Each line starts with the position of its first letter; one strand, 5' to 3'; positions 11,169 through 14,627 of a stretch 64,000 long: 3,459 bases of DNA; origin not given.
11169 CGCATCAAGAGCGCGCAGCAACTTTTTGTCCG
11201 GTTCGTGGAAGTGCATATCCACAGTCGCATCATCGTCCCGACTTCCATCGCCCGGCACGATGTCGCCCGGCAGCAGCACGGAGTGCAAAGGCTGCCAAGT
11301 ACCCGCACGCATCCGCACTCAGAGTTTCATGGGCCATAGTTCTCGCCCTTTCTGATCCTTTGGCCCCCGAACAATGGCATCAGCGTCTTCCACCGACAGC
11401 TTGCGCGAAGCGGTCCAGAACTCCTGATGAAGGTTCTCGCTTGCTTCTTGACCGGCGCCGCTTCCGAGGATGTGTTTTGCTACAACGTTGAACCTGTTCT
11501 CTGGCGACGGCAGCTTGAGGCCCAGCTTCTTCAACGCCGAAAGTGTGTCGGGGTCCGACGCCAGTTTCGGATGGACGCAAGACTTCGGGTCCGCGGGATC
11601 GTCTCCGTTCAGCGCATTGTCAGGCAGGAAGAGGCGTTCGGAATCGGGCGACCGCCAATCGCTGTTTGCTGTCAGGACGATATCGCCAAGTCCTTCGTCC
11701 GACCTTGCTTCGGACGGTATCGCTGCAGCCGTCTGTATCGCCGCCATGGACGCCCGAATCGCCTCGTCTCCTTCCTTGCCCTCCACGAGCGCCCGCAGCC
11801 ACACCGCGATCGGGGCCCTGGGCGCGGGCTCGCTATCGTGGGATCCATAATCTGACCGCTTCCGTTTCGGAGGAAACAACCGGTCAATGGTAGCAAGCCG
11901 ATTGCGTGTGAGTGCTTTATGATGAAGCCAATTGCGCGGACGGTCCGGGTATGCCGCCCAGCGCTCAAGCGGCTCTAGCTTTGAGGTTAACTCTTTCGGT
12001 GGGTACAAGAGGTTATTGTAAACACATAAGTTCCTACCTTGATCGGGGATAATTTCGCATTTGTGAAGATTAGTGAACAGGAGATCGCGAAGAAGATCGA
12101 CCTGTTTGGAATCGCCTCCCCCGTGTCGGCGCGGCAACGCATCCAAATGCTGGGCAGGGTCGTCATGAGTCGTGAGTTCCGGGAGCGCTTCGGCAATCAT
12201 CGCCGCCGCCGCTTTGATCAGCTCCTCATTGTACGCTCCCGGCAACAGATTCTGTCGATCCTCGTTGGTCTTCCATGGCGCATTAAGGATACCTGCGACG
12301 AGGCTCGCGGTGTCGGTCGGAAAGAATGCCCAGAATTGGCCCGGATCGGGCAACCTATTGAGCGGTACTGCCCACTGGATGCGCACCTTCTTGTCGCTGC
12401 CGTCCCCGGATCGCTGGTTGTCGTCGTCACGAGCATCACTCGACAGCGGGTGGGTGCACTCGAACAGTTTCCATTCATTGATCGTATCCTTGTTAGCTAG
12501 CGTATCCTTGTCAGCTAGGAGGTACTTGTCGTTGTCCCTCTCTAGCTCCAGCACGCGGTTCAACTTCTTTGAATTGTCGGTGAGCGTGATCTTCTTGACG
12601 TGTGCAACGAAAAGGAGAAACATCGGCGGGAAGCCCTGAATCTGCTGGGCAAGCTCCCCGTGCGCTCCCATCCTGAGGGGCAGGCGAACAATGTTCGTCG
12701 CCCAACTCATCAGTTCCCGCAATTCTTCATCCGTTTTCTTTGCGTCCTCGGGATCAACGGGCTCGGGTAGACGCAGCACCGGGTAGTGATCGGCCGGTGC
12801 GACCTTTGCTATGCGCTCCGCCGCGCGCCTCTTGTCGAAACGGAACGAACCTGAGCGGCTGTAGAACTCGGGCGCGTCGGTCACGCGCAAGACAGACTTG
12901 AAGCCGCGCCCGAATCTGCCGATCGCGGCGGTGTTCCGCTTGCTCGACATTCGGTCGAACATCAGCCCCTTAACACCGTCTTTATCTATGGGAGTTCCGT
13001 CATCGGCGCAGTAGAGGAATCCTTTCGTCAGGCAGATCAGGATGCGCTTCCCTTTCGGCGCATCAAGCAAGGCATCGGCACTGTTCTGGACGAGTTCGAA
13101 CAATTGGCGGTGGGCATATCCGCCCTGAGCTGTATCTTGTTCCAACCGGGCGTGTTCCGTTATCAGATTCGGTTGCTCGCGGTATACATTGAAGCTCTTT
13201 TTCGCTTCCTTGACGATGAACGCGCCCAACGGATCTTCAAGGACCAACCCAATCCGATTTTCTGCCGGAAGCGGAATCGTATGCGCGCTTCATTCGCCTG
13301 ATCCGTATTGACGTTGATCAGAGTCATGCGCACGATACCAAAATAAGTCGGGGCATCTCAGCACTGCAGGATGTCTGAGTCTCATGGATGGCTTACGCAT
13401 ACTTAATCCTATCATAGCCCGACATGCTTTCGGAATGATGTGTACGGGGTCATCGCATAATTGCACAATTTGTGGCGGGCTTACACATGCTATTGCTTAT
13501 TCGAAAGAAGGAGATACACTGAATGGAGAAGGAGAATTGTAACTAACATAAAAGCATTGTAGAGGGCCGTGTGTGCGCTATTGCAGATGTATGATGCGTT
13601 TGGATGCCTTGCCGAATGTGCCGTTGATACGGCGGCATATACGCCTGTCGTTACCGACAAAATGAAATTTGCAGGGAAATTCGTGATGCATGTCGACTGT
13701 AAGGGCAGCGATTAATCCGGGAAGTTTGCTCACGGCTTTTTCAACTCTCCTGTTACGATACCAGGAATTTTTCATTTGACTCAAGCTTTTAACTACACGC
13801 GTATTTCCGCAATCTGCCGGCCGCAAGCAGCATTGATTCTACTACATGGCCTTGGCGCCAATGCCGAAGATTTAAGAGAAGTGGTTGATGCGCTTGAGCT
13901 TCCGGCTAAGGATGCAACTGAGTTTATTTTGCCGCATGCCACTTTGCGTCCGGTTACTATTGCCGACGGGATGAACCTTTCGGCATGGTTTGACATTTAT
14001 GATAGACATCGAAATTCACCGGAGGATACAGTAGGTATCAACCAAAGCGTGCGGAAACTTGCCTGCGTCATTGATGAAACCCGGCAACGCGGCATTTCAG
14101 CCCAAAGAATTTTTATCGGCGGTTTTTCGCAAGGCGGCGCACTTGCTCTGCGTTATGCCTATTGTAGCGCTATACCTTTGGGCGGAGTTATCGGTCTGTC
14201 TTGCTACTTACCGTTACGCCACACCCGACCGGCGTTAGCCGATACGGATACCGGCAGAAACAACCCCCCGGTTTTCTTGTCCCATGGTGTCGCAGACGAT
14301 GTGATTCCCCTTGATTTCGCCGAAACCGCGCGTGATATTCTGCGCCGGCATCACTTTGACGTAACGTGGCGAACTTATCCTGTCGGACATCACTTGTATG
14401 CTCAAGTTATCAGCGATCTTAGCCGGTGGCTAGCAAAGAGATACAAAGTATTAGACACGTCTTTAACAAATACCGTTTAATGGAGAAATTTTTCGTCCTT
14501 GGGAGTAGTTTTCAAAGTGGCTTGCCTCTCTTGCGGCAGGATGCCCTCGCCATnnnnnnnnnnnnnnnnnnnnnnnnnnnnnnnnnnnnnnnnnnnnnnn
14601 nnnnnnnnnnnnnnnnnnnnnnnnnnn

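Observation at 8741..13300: GC-rich island with a GHKL ATPase / 146-aa protein / SF2 helicase operon: candidate uncharacterised defence or restriction-like system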

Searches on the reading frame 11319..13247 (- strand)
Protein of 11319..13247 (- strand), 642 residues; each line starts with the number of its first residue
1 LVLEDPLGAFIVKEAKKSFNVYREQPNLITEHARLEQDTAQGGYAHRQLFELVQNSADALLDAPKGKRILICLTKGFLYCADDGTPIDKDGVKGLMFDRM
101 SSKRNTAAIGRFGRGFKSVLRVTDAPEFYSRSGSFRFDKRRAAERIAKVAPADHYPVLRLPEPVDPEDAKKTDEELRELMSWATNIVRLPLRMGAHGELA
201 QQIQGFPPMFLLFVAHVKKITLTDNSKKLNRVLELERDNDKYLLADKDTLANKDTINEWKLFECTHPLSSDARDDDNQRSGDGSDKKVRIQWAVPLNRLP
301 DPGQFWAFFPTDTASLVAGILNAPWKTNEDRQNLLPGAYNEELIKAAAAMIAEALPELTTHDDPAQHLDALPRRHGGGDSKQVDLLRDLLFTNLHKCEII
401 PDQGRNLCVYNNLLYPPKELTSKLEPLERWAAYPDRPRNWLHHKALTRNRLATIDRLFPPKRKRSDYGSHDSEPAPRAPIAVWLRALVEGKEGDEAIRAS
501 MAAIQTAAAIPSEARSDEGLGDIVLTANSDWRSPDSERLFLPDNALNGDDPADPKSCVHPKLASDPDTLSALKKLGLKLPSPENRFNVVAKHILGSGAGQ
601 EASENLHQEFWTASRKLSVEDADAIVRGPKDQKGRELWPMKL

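Call 4: search_protein_families(library=pfam, proteins=[window:11319-13247:-], max_evalue=0.1)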
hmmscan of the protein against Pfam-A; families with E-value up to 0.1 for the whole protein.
window:11319-13247:- (642 aa): 2 families
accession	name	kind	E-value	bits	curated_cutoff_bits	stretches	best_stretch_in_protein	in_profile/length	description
PF25794.1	SACS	-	2.8e-07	31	32.8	1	102-195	92-190/247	Sacsin domain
PF02518.31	HATPase_c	-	0.003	18.4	26.4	1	47-123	4-84/111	Histidine kinase-, DNA gyrase B-, and HSP90-like ATPase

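Call 5: search_protein_families(library=padloc, proteins=[window:11319-13247:-], max_evalue=0.1)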
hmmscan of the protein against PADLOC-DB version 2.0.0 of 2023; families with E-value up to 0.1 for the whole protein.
window:11319-13247:- (642 aa): 9 families
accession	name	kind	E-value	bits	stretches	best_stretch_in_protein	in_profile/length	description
PDLC03964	TmtA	-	1.9e-53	180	1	9-426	11-425/1538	-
PDLC03971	TmtA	-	3.8e-39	132.1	1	20-366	37-416/1782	-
PDLC03965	TmtA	-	4.6e-32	109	1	38-404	23-395/1370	-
PDLC03968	TmtA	-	2.3e-29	99.8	1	26-422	54-435/1486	-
PDLC03966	TmtA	-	1.6e-28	97.1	1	41-375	39-395/1655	-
PDLC03972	TmtA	-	2.3e-27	93.5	1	47-423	43-409/1302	-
PDLC03969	TmtA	-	2.9e-20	69.5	1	104-359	100-344/1563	-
PDLC03970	TmtA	-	7.3e-14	48.7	2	47-123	64-135/1552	-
PDLC03967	TmtA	-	0.00029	17.3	1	41-116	34-109/1063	-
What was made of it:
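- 11319..13247 (-): Fragment 1 (the 642-aa ORF): GHKL ATPase plus transducer-like domain (about residues 1-430) and the first third of the middle region. PADLOC TmtA E = 1.9e-53 over residues 9-426 (call 5).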

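Call 7: search_protein_families(library=ncbifam, proteins=[window:11319-13247:-], max_evalue=0.1)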
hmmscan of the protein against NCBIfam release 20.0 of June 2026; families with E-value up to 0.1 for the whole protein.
window:11319-13247:- (642 aa): 1 family
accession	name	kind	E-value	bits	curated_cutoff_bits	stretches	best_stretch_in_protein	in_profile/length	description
NF047352.1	P_loop_sacsin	domain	8.6e-17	61.4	50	1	47-129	2-80/80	sacsin N-terminal ATP-binding-like domain-containing protein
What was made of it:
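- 11319..13247 (-): NCBIfam NF047352 E = 8.6e-17 (call 7).
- On HtpG / housekeeping Hsp90: The only NCBIfam hit is the NF047352 sacsin-like domain; Pfam HATPase_c is below its cut-off (calls 4, 7).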

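Call 76: predict_structure(alignment_id=A3)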
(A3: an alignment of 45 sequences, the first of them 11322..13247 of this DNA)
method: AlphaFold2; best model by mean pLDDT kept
length: 642 residues; sequences in the alignment: 45
mean_pLDDT: 84.2   pTM: 0.80
mean pLDDT of the five models: 84.2, 83.6, 81.4, 81.3, 71.7
residues with pLDDT >= 90: 310; 70-90: 237; 50-70: 63; < 50: 32
segments of 3 or more residues with pLDDT < 50: 100-102, 108-110, 309-312, 321-324, 326-329, 331-333, 547-549
pLDDT, mean of each block of 10 residues (from residue 1): 72 93 93 86 73 83 82 95 87 73 49 72 93 92 92 89 92 94 94 91 87 89 85 93 91 89 91 77 70 87 53 61 47 65 91 94 93 77 84 93 95 92 88 94 91 88 54 85 96 96 97 80 95 90 63 81 95 92 84 74 81 89 88 86 76
secondary structure, 60 per line:
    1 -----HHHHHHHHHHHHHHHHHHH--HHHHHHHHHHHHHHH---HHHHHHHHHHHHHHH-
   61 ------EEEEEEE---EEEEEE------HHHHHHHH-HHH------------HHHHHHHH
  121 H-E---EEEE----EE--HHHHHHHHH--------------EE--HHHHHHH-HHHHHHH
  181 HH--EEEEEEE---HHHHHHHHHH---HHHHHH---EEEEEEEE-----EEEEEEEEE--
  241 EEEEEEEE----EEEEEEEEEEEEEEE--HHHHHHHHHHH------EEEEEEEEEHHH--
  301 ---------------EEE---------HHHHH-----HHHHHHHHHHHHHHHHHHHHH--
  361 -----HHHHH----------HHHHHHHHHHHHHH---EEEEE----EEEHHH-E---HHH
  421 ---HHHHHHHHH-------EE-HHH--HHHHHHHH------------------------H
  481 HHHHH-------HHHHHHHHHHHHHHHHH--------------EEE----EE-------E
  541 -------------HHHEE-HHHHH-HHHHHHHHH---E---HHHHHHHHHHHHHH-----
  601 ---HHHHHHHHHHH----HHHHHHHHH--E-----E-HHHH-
elements in order: H6-24 H27-41 H45-59 E67-73 E77-82 H89-96 H113-121 E127-130 H139-147 H166-172 H174-182 E185-191 H195-204 H208-213 E217-224 E230-238 E241-248 E253-267 H270-280 E287-295 E316-318 H328-332 H338-358 H366-370 H381-394 E398-402 E407-409 H424-432 H448-455 H480-485 H493-509 E524-526 H560-564 H566-574 H582-595 H604-614 H619-627 H638-641
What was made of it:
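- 11319..13247 (-): The AF2 model has pLDDT 84 and pTM 0.80 (call 76).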

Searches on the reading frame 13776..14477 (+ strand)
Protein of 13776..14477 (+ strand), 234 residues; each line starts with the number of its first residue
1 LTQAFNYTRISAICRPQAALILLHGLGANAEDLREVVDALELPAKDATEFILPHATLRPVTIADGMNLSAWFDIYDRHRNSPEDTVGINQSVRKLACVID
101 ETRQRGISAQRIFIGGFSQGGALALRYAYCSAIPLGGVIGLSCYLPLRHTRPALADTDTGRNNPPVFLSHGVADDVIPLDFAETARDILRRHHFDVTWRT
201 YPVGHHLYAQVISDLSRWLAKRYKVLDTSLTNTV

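Call 54: search_protein_families(library=pfam, proteins=[window:13776-14477:+], max_evalue=0.001)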
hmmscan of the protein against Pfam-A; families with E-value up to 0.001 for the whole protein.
window:13776-14477:+ (234 aa): 5 families
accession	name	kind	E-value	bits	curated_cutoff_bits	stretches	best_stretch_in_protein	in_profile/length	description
PF02230.22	Abhydrolase_2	-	8.2e-44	150.5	23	1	14-221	11-215/217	Phospholipase/Carboxylesterase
PF00326.27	Peptidase_S9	-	7.2e-06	26.1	22.6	0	157-228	138-208/213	Prolyl oligopeptidase family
PF12146.15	Hydrolase_4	-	1e-05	25.4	27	0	88-142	55-108/239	Serine aminopeptidase, S33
PF12697.13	Abhydrolase_6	-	4.2e-05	24.8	26.3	1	20-210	1-152/217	Alpha/beta hydrolase family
PF01738.24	DLH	-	0.00017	21.7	21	1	94-205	80-186/217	Dienelactone hydrolase family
